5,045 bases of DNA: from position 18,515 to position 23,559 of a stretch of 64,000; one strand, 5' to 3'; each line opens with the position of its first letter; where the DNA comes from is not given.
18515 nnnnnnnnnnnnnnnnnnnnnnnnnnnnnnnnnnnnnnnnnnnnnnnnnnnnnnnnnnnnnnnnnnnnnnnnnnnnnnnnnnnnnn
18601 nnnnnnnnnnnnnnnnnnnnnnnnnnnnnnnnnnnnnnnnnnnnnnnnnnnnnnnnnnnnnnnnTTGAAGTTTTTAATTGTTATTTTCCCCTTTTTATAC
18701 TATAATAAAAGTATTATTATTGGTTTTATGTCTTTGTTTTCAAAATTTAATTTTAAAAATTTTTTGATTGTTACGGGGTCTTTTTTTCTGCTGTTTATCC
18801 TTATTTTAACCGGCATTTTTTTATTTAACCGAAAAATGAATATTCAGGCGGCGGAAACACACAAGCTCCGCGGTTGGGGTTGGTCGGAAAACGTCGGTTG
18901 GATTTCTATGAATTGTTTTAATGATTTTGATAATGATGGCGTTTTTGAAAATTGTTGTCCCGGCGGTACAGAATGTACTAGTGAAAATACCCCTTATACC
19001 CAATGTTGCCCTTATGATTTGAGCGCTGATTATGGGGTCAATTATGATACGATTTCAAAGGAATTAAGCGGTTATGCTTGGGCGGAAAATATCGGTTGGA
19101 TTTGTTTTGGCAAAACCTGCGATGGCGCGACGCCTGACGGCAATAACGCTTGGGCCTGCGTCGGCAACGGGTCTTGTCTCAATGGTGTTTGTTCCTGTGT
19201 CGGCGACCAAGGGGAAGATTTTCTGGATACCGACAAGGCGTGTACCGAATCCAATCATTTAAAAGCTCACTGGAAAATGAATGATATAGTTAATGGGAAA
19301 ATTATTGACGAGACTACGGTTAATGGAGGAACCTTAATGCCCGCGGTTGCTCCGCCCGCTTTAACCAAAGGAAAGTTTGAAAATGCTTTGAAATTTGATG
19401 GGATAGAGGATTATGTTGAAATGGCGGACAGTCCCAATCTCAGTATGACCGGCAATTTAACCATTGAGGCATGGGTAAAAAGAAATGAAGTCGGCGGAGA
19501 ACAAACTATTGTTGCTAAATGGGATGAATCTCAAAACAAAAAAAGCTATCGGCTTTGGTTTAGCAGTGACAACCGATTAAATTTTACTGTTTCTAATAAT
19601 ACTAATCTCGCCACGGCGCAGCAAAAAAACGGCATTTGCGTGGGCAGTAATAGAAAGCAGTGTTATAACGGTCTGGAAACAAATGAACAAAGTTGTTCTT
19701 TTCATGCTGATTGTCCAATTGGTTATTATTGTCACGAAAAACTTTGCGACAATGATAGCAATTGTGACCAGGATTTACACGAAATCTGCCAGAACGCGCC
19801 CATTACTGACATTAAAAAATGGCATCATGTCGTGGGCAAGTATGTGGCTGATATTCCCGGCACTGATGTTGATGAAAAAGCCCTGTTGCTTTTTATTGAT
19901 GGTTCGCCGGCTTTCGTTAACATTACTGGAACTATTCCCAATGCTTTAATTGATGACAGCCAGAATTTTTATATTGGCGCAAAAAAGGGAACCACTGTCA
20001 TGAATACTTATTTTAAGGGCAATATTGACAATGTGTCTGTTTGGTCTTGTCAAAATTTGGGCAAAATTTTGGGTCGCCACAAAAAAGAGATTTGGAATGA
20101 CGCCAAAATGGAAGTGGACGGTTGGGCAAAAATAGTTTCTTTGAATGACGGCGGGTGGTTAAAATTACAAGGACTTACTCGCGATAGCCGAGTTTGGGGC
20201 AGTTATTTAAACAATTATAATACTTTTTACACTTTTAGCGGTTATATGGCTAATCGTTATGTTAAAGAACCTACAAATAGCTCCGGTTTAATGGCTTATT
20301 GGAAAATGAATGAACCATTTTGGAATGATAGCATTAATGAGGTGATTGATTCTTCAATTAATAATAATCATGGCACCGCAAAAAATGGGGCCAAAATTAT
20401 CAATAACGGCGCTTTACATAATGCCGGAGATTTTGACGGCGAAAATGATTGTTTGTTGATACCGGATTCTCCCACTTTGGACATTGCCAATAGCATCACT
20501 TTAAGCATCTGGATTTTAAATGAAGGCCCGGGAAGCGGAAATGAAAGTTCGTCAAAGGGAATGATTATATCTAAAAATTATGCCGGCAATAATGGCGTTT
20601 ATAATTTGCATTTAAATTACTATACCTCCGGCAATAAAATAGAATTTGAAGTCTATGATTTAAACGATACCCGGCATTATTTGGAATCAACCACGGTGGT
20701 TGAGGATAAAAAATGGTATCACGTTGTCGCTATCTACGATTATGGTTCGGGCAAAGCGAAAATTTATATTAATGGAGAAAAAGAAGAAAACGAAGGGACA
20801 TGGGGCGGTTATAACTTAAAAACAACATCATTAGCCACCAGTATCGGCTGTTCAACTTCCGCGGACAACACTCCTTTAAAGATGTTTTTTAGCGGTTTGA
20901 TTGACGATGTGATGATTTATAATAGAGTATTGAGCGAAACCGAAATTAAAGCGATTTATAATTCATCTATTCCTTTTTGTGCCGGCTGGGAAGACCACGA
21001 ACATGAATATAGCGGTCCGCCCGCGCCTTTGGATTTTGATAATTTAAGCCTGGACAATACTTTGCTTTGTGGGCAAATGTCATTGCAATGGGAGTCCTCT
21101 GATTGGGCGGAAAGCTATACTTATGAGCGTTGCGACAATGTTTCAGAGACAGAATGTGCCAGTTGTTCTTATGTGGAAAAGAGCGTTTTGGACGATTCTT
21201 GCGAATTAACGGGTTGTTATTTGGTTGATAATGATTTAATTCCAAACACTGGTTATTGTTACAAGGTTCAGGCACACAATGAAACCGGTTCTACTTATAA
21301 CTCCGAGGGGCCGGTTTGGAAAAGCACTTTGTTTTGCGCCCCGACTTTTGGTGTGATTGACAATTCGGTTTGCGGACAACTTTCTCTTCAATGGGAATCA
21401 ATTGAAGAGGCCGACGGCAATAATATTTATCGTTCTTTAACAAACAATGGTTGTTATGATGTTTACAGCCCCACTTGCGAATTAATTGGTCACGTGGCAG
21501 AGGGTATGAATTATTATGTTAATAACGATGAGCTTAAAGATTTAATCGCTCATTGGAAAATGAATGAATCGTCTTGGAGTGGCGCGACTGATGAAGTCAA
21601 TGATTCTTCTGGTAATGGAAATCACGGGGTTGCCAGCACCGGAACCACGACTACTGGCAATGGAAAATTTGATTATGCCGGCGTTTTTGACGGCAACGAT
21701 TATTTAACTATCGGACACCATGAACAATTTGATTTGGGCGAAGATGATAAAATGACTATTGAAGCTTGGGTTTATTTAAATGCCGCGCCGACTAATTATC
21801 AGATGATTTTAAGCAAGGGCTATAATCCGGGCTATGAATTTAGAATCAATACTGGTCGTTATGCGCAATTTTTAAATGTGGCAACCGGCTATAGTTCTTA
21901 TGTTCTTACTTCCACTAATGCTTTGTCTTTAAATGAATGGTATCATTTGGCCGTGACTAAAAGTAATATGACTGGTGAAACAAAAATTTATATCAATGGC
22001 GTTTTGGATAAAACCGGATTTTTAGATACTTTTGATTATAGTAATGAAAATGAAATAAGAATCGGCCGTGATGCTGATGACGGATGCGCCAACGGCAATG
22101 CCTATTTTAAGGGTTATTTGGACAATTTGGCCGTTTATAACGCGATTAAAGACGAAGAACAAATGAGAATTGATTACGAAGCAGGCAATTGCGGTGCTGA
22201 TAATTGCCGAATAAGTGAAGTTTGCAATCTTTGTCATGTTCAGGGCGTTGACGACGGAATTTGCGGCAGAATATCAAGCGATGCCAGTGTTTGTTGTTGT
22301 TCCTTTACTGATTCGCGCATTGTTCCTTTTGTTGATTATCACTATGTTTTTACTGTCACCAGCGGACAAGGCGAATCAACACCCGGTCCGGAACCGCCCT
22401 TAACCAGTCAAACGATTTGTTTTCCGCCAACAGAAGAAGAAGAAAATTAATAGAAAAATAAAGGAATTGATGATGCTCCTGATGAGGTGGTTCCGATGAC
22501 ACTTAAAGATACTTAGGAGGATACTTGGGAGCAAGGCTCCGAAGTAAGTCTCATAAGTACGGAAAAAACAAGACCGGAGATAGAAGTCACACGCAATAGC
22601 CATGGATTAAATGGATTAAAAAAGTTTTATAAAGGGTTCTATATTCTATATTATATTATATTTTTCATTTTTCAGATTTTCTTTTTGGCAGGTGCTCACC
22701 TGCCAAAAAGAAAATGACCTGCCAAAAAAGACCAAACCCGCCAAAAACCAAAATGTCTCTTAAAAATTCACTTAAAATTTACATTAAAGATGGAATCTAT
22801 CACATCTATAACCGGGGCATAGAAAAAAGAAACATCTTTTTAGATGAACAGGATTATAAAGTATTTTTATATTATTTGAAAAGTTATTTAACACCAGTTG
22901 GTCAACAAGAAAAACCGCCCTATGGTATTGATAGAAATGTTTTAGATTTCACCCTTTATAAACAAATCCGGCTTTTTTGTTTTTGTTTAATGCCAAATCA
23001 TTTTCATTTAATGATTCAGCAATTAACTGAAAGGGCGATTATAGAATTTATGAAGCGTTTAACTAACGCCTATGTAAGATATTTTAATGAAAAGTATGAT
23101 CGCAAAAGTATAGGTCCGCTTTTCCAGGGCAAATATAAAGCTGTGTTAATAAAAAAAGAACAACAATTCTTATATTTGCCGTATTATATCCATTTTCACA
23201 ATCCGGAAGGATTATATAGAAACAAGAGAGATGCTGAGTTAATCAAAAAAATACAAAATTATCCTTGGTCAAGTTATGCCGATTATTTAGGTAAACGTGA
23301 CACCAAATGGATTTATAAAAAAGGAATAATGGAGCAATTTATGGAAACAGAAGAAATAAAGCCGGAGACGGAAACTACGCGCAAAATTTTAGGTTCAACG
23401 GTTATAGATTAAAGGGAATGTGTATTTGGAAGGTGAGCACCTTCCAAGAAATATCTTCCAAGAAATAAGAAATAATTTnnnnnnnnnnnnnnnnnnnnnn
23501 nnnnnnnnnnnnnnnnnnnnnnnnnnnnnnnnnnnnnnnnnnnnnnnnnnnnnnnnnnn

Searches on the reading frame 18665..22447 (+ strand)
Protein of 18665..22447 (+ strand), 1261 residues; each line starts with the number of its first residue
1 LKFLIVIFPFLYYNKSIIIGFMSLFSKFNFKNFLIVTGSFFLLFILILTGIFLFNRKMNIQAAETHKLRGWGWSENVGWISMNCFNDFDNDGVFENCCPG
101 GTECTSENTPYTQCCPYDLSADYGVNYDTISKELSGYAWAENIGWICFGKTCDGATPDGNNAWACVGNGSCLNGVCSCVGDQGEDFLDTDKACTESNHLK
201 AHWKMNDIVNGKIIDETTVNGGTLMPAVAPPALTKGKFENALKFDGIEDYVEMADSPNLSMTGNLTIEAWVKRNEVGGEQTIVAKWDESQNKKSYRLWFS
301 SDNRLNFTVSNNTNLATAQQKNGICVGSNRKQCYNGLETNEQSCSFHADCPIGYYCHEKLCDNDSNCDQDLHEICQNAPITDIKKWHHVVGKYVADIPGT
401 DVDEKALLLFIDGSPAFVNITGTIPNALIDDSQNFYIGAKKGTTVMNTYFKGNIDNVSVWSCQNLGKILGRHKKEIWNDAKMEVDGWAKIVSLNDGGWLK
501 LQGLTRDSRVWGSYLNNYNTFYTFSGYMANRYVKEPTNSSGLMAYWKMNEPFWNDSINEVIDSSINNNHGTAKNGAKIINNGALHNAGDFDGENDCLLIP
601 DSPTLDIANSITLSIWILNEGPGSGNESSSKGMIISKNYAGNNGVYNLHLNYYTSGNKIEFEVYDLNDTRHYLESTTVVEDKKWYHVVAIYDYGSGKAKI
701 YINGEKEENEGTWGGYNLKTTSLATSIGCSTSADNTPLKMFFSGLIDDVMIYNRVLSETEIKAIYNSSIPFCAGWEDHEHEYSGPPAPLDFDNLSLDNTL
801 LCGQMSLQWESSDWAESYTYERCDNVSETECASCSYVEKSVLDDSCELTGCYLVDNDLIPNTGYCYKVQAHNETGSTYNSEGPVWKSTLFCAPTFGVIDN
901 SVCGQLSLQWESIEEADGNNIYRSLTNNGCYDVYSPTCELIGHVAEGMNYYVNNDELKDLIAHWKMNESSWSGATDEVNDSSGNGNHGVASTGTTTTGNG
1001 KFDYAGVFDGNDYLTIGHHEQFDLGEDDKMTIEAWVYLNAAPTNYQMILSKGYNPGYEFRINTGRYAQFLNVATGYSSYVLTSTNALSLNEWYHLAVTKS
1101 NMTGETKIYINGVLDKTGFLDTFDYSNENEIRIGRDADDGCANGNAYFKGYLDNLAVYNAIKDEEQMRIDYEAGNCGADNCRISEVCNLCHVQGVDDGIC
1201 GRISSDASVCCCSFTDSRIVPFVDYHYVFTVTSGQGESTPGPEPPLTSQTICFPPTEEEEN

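Call 20: search_protein_families(library=pfam, proteins=[window:18665-22447:+], max_evalue=0.00001)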
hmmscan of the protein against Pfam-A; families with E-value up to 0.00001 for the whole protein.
window:18665-22447:+ (1261 aa): 2 families
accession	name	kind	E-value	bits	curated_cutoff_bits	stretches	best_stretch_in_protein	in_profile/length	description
PF13385.13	Laminin_G_3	-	4.8e-71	238.2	27.6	4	1009-1161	2-144/151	Concanavalin A-like lectin/glucanases superfamily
PF00354.24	Pentaxin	-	1.5e-08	35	25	0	659-769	65-171/194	Pentaxin family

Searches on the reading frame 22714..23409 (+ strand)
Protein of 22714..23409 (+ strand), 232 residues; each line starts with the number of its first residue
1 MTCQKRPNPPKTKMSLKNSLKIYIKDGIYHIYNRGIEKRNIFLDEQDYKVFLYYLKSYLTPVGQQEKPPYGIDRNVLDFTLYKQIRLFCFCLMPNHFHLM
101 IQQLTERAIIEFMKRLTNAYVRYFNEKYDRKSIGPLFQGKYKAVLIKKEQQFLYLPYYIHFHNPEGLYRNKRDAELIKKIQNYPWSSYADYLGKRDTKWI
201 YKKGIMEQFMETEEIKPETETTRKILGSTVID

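Call 20: search_protein_families(library=pfam, proteins=[window:22714-23409:+], max_evalue=0.00001)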
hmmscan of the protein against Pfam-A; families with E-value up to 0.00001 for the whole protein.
window:22714-23409:+ (232 aa): 1 family
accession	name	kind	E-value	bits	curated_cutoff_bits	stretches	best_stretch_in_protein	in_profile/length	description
PF01797.21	Y1_Tnp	-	2.5e-08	34.5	23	1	83-160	39-119/121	Transposase IS200 like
